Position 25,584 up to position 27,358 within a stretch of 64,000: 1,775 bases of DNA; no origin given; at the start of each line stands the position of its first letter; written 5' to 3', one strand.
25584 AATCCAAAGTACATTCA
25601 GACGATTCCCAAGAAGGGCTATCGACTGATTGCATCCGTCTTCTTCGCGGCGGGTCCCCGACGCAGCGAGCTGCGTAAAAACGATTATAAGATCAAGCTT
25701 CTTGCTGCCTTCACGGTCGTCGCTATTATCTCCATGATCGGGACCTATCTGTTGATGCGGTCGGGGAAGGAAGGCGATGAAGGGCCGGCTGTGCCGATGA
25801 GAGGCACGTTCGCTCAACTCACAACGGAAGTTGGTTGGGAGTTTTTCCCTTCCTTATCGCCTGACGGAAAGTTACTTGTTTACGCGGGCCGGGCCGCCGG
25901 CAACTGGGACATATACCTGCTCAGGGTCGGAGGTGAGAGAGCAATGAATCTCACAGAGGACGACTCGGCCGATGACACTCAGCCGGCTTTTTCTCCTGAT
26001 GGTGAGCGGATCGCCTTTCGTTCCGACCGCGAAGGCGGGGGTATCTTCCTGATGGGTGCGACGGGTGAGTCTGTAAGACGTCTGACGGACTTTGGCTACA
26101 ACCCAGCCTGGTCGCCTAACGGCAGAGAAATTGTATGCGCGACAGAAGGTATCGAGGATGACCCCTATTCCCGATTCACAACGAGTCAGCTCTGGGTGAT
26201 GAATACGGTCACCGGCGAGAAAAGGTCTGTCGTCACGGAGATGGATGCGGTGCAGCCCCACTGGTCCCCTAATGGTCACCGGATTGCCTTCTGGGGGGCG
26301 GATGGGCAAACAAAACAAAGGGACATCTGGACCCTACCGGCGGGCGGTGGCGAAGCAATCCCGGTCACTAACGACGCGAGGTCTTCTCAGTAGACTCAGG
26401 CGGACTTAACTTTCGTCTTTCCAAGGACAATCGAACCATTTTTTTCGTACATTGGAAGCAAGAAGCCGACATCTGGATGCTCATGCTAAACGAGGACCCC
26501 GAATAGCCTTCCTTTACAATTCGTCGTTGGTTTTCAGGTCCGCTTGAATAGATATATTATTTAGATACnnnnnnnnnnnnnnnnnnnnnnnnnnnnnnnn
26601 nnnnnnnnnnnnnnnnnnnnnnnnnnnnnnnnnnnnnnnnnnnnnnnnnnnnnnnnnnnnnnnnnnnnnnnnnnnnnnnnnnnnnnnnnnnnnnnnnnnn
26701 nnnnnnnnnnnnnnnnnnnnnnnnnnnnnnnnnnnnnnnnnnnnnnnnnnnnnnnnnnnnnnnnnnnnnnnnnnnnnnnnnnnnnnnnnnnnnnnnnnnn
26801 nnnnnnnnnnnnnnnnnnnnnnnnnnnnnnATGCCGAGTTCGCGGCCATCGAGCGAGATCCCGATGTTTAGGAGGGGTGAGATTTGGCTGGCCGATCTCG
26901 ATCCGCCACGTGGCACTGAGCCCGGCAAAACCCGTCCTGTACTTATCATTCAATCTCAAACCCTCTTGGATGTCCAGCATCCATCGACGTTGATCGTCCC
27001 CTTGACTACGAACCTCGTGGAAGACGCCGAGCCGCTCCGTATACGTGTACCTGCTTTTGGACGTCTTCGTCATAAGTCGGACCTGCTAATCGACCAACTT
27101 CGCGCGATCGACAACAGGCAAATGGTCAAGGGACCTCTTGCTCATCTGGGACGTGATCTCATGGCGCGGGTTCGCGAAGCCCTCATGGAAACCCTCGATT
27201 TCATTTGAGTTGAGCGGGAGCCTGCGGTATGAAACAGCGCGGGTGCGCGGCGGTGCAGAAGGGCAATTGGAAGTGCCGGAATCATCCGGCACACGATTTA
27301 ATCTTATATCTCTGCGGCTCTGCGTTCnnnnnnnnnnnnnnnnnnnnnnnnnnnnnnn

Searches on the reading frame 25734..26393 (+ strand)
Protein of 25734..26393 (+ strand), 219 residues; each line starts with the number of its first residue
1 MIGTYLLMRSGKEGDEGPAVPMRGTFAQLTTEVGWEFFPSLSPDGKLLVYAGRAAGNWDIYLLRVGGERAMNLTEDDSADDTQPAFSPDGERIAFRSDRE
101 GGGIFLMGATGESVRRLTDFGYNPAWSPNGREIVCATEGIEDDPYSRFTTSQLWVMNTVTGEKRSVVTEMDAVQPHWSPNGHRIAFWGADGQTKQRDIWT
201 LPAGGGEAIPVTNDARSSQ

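Call 5: search_protein_families(library=ncbifam, proteins=[window:25734-26393:+], max_evalue=0.001)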
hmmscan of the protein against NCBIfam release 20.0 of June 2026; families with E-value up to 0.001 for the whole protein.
window:25734-26393:+ (219 aa): 6 families
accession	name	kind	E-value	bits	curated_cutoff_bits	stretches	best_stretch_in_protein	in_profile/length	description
TIGR02800.1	propeller_TolB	equivalog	4.9e-30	104.8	343.15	1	31-207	232-401/418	Tol-Pal system beta propeller repeat protein TolB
NF053518.1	DipepPtdsDpp5Prph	equivalog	2.4e-14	52.8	900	2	41-101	202-270/655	dipeptidyl-peptidase Dpp5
NF002183.0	PRK01029.1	equivalog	1.5e-11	44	405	1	37-139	284-391/429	Tol-Pal system protein TolB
NF033523.0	lasso_peptidase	equivalog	2.3e-10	39.9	400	1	38-98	92-151/638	Atxe2 family lasso peptide isopeptidase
NF003124.0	PRK04043.1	equivalog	1e-05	24.5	428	1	34-187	233-385/419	Tol-Pal system protein TolB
NF053607.1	CHU_0125_OmpA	equivalog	0.00028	19.5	620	0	69-106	265-303/639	CHU_0125 family OmpA-like outer membrane integrity protein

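Call 6: search_protein_families(library=pfam, proteins=[window:25734-26393:+], max_evalue=0.001)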
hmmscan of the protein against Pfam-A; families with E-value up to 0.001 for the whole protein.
window:25734-26393:+ (219 aa): 2 families
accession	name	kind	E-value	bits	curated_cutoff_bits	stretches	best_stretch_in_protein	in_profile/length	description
PF07676.18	PD40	-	3.2e-24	84.7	20.9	2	28-61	3-37/38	WD40-like Beta Propeller Repeat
PF00930.27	DPPIV_N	-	1.7e-06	27.4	22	0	144-215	16-82/354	Dipeptidyl peptidase IV (DPP IV) N-terminal region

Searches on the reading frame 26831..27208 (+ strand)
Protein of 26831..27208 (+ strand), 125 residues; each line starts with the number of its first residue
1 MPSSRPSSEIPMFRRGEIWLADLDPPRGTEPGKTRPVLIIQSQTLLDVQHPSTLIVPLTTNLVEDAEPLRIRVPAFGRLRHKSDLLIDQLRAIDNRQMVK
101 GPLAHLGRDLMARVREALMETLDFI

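Call 38: search_protein_families(library=pfam, proteins=[window:26831-27208:+], max_evalue=0.0001)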
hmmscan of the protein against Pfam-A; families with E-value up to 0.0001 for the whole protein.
window:26831-27208:+ (125 aa): 1 family
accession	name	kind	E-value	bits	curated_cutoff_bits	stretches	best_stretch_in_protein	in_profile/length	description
PF02452.23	PemK_toxin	-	5.9e-24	84.8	23.1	1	14-121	1-108/109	PemK-like, MazF-like toxin of type II toxin-antitoxin system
